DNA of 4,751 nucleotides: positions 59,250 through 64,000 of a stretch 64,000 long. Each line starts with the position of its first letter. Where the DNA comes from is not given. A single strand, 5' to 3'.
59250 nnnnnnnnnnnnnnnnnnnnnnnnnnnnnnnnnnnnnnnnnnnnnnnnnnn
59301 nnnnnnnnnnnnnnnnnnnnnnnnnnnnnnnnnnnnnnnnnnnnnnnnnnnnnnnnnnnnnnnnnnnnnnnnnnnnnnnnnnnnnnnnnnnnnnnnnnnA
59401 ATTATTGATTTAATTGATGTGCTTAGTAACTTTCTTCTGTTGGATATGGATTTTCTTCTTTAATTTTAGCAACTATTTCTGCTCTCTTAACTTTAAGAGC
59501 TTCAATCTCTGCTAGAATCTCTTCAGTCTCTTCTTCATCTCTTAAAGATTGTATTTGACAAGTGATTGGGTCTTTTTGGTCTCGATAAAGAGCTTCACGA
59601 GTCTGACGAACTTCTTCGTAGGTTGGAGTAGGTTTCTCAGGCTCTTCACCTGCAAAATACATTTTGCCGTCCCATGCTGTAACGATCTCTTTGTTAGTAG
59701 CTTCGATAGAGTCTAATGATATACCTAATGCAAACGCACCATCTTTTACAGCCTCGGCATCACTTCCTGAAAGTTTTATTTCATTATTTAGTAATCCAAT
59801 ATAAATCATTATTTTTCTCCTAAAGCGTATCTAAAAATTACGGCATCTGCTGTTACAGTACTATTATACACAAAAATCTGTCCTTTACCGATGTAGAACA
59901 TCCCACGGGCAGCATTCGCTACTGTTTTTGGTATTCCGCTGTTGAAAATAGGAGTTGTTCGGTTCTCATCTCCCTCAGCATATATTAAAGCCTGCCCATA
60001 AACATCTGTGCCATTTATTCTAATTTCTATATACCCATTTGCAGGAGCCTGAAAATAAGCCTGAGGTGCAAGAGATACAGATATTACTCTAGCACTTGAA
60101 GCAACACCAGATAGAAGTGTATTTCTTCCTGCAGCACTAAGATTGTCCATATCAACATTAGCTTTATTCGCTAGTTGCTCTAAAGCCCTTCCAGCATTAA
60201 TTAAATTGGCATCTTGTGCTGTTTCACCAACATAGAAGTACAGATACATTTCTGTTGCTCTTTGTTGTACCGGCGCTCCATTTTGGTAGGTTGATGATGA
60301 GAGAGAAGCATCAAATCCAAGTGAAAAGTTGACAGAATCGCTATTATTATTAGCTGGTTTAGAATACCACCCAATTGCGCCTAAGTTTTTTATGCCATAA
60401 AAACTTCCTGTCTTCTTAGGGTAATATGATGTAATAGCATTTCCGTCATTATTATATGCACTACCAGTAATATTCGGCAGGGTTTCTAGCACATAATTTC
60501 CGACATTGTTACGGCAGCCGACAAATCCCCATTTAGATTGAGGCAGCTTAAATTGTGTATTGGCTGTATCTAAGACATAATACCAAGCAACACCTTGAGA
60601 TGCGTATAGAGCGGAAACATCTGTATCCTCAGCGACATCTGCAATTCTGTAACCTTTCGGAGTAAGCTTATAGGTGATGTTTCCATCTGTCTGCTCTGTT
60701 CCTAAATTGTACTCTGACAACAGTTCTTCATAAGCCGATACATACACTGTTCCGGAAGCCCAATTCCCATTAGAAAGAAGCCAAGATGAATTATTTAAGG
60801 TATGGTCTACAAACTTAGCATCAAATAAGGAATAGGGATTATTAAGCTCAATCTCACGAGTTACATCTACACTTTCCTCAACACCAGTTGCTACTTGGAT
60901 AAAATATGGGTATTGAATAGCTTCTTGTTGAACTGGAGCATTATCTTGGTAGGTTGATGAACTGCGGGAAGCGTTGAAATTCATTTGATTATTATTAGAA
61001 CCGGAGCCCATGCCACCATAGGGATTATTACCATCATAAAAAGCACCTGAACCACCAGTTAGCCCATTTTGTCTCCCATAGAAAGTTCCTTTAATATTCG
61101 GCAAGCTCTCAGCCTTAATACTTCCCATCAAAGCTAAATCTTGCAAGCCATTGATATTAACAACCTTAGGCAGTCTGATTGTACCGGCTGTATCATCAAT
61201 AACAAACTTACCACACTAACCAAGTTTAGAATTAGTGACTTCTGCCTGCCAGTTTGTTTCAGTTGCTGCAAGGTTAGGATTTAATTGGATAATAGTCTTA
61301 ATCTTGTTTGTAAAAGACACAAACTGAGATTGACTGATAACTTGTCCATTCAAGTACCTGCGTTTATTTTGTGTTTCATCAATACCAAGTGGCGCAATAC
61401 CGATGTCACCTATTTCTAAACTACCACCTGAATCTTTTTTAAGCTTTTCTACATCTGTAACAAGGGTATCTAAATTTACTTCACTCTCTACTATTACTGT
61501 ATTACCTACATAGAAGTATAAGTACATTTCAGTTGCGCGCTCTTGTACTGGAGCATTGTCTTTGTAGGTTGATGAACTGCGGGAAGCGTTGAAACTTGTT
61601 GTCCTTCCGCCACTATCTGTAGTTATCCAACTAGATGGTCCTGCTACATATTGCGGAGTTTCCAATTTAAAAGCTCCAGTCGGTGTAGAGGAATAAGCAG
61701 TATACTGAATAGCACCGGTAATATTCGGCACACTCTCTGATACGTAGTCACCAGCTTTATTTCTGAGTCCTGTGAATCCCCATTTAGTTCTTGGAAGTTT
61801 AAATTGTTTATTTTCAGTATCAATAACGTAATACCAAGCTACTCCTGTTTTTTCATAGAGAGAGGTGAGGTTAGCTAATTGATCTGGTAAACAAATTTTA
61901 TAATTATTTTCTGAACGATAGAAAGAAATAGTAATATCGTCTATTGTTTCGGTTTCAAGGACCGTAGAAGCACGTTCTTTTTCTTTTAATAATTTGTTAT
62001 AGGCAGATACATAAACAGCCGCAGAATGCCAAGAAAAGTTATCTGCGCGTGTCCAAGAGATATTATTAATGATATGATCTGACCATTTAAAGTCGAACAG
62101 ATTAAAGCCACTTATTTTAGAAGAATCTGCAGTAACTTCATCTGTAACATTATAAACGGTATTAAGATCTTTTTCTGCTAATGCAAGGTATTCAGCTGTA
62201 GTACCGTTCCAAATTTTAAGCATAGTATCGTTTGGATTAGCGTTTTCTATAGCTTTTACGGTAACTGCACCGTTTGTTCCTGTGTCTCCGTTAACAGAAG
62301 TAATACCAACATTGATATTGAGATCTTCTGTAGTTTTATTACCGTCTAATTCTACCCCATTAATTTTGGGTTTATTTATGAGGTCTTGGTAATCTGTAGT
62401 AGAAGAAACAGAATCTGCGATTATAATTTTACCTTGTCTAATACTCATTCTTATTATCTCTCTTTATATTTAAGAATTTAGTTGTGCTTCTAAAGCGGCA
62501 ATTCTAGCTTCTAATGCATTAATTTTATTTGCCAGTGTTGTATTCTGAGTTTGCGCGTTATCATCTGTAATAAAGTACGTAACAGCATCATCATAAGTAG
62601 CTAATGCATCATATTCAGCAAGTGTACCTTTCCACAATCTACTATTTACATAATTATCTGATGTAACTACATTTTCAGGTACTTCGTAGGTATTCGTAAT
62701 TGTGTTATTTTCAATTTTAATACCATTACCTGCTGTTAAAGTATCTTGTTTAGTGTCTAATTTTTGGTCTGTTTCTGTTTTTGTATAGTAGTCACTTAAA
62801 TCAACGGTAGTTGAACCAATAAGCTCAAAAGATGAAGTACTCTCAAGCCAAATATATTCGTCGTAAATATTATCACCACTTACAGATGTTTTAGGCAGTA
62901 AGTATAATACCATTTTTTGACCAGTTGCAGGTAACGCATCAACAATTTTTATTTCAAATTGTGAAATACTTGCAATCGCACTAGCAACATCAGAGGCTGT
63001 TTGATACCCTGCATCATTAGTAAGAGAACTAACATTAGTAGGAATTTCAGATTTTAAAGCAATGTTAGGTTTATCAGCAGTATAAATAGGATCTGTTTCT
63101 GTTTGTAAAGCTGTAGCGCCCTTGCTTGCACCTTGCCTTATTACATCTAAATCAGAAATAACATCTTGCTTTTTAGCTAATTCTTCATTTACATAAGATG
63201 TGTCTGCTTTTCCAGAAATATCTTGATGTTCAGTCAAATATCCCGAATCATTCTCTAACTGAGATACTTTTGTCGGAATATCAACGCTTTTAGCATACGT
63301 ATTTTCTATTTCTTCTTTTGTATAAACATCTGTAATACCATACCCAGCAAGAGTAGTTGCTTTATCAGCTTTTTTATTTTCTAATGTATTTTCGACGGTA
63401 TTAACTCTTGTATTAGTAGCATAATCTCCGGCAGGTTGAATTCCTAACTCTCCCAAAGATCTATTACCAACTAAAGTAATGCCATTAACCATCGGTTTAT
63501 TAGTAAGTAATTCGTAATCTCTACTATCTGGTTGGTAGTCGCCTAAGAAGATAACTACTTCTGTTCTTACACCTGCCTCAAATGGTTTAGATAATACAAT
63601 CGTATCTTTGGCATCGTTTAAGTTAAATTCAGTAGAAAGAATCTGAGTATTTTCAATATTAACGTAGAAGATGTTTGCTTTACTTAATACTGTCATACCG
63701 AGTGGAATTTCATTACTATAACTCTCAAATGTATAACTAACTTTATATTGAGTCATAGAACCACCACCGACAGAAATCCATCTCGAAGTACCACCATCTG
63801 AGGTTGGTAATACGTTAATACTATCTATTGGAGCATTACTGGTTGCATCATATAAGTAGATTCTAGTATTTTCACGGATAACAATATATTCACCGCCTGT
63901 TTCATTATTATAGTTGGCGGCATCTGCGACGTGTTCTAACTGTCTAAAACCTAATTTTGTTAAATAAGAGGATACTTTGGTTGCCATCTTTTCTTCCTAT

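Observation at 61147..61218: Single in-frame TAG separates two tail-fibre ORFs that share repeated receptor-binding modules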

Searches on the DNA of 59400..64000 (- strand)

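Call 6: search_dna_similar(query=window:59400-64000:-, collection=phages, mode=near, max_rows=30)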
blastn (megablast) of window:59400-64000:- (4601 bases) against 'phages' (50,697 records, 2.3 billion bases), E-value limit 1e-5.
No match.

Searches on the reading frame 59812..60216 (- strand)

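Call 38: search_protein_families(library=pfam, proteins=[window:59812-60216:-], max_evalue=10)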
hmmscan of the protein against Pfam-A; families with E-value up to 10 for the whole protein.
seq(135 aa): 1 family
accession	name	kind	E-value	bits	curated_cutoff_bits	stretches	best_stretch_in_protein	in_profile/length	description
PF22759.1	E217_GP41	-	0.12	11.9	27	1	11-39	28-56/279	Baseplate hub gp41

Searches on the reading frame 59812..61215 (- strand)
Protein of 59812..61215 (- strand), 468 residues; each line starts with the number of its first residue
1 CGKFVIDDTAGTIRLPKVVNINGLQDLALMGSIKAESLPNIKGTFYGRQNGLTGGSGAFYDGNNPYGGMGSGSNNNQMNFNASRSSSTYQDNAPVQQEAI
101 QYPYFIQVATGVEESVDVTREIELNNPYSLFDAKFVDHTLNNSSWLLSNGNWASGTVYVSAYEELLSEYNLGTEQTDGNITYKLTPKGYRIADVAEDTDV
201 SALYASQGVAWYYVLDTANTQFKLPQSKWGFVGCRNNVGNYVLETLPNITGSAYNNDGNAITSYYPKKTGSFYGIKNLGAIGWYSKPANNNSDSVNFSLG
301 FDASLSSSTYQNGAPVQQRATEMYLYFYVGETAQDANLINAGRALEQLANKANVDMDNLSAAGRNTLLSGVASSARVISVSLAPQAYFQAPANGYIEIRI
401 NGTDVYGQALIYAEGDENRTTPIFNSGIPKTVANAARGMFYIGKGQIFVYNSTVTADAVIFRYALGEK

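Call 8: search_protein_families(library=pfam, proteins=[window:59812-61215:-], max_evalue=0.01)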
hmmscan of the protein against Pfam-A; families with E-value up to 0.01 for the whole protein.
window:59812-61215:- (468 aa): 0 families

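Call 9: search_protein_families(library=phrogs, proteins=[window:59812-61215:-], max_evalue=0.01)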
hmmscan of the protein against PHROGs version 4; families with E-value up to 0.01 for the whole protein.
window:59812-61215:- (468 aa): 0 families

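Call 24: find_encoding_contigs(protein=window:59812-61146:-, flank=10000, max_places=10)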
Protein window:59812-61146:- (445 aa): no gene with exactly this product is on record in the collection.
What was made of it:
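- Tried and rejected: The exact 445-aa ORF B is not on record in the encoding-contig index (call 24).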

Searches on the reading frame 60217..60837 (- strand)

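Call 38: search_protein_families(library=pfam, proteins=[window:60217-60837:-], max_evalue=10)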
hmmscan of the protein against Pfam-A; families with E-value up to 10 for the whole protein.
seq(207 aa): 2 families
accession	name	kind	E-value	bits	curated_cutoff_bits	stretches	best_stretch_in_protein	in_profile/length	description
PF20832.2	Reov_VP3_MTase2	-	0.068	13.2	24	1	30-84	101-161/203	Reovirus VP3 protein, Methyltransferase domain 2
PF25369.1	SH3_VIII-1_N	-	0.34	10.7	27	1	21-32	7-18/45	Myosin-1-like, N-terminal SH3 domain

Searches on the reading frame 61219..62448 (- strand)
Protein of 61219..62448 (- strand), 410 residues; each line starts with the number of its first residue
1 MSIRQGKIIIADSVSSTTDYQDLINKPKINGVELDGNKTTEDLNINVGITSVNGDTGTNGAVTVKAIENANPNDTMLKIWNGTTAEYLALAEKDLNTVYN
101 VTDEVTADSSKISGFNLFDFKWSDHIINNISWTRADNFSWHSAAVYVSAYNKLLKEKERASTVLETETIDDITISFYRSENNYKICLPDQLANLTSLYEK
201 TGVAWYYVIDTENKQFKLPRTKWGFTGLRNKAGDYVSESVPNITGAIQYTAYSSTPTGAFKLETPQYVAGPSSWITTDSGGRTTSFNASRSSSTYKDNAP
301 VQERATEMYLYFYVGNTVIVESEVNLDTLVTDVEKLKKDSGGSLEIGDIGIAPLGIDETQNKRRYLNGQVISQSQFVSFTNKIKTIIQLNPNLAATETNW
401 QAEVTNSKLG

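Call 8: search_protein_families(library=pfam, proteins=[window:61219-62448:-], max_evalue=0.01)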
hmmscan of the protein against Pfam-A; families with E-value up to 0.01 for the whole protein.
window:61219-62448:- (410 aa): 1 family
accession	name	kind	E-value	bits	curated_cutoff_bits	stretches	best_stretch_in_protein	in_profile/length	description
PF24243.1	Phage_tail_C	-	9.6e-05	22.1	23.7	1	77-102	1-26/26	Phage tail tip domain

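Call 9: search_protein_families(library=phrogs, proteins=[window:61219-62448:-], max_evalue=0.01)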
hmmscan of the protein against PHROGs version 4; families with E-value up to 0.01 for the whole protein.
window:61219-62448:- (410 aa): 2 families
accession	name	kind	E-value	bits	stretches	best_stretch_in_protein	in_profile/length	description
phrog_24985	-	unknown function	2.1e-07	31.9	1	9-46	21-58/70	-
phrog_27494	-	head and packaging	0.0053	18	0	61-101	118-157/159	virion structural protein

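Call 21: find_encoding_contigs(protein=window:61219-62448:-, flank=10000, max_places=10)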
Protein window:61219-62448:- (410 aa): 5 contigs read that carry it; 1 place shown.
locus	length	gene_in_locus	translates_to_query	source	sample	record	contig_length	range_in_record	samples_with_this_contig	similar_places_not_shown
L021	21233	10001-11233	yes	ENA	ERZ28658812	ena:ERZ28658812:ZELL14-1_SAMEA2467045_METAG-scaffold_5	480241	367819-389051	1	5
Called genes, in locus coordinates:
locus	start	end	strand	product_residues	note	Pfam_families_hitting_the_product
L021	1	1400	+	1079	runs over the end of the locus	-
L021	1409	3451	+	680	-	-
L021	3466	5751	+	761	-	-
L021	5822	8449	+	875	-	-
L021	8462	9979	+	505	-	PF24243:Phage_tail_C (weak)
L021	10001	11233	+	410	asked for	-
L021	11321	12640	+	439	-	-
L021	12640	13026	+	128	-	-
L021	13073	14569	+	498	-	-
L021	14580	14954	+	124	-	-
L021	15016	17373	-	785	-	PF13401:AAA_22 (faint), PF05496:RuvB_N (faint), PF20720:nSTAND3 (faint), PF00004:AAA (weak), PF13238:AAA_18 (faint), PF00004:AAA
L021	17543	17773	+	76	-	-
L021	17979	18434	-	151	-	-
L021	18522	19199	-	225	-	PF00182:Glyco_hydro_19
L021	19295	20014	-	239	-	-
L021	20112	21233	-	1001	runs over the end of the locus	-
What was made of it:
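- On TAG-to-Gln recoded phage (genetic code 15): The upstream 680-, 761-, 875- and 505-aa genes, and the part of a 1079-aa gene that the locus holds, are uninterrupted under the standard code (call 21).
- The 680-, 761-, 875- and 505-aa genes upstream, and the part of a 1079-aa gene that the locus holds, read as uninterrupted ORFs under the standard code (call 21).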

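Call 23: list_cluster_members(proteins=[window:61219-62448:-, L021:11321-12637:+])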
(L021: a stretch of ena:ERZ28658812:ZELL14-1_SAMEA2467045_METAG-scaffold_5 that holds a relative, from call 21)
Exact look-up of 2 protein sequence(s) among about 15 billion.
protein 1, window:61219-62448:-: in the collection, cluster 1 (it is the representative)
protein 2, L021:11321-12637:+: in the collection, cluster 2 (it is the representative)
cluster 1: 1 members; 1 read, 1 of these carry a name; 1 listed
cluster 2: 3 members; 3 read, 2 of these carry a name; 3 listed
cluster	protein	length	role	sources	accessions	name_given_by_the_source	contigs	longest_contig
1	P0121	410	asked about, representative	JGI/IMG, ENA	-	hypothetical protein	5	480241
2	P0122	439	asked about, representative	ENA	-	-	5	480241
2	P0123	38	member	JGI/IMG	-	hypothetical protein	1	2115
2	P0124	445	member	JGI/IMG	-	hypothetical protein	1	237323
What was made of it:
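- The exact 410-aa product is on 5 contigs from ENA and JGI/IMG (calls 21, 23). The exact 410-aa truncated product is on 5 contigs from two sources, ENA and JGI/IMG (calls 21, 23).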

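Call 63: find_homologous_proteins(query=L021:5822-8446:+, max_evalue=1e-50)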
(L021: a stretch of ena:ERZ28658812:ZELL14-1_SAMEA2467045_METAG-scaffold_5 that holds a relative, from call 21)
Query L021:5822-8446:+ (875 aa): 118 proteins with E <= 1e-50 among 8000 candidates.
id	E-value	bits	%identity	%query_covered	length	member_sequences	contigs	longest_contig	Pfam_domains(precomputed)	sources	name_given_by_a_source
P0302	0.0e+0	1909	97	100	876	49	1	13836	-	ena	-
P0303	0.0e+0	1055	54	75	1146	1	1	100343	-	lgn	-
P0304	0.0e+0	1024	57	100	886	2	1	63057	-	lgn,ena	-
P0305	0.0e+0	1023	57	100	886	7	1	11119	-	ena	-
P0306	6.8e-296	1002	56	100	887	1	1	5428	-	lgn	-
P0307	8.4e-293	992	54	100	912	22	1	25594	-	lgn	-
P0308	2.2e-285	968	55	100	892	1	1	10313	-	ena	-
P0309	1.3e-281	955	55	100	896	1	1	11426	-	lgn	-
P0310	1.2e-278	945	53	100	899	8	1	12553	-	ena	-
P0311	2.1e-277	941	53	100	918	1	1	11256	-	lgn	-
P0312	4.2e-277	940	54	100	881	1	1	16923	-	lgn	-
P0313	1.9e-276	938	53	100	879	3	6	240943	-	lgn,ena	-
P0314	3.2e-274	931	54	100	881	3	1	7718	-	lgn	-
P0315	5.8e-271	920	51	100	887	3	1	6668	-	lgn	-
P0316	7.3e-253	860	49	100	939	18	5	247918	-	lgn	-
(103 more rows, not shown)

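Call 64: list_cluster_members(proteins=[P0302])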
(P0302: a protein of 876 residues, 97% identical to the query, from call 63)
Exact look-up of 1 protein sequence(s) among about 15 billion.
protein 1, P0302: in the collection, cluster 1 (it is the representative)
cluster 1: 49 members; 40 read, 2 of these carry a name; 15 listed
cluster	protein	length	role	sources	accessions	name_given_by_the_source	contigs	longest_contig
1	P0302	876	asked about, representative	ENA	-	-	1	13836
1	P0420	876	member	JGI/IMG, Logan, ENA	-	hypothetical protein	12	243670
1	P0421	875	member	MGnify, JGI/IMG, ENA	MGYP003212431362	CR=1 FL=1 | hypothetical protein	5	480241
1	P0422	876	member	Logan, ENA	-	-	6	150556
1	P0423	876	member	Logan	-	-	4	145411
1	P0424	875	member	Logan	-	-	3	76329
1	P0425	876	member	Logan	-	-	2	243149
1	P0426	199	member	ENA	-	-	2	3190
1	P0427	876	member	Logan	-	-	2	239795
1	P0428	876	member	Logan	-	-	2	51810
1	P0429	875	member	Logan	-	-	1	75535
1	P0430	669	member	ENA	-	-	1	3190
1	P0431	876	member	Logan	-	-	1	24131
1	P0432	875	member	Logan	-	-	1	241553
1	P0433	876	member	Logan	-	-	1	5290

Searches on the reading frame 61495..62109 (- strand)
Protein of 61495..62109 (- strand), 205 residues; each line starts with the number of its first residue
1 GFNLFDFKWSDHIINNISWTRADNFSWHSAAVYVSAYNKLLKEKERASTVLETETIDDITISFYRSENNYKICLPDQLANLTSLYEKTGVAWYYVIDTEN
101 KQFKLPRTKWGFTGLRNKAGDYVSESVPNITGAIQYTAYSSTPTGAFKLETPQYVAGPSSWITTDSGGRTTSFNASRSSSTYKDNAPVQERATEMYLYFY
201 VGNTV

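Call 38: search_protein_families(library=pfam, proteins=[window:61495-62109:-], max_evalue=10)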
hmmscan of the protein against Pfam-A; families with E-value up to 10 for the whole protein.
seq(205 aa): 1 family
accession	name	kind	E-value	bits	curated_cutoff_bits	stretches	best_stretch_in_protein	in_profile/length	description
PF14276.11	DUF4363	-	0.099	13.1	27.5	1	22-69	25-73/107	Domain of unknown function (DUF4363)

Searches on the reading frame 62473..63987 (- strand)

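Call 8: search_protein_families(library=pfam, proteins=[window:62473-63987:-], max_evalue=0.01)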
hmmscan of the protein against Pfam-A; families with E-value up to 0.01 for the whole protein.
window:62473-63987:- (505 aa): 1 family
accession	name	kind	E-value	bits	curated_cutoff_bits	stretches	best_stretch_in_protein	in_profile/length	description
PF24243.1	Phage_tail_C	-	1.2e-08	34.5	23.7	1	450-474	2-26/26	Phage tail tip domain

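Call 9: search_protein_families(library=phrogs, proteins=[window:62473-63987:-], max_evalue=0.01)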
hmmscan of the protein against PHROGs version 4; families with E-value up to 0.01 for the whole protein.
window:62473-63987:- (505 aa): 5 families
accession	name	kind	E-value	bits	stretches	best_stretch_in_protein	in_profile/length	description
phrog_24103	-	unknown function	4.6e-17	63.7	1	333-410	114-188/197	-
phrog_24985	-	unknown function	6.8e-06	27.1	1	154-183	28-57/70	-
phrog_16867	-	unknown function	5.3e-05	23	1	197-233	426-462/631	-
phrog_26341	-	unknown function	0.0089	17.6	0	3-27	44-68/95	-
phrog_30556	-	unknown function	0.0094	17.3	0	219-266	56-100/159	-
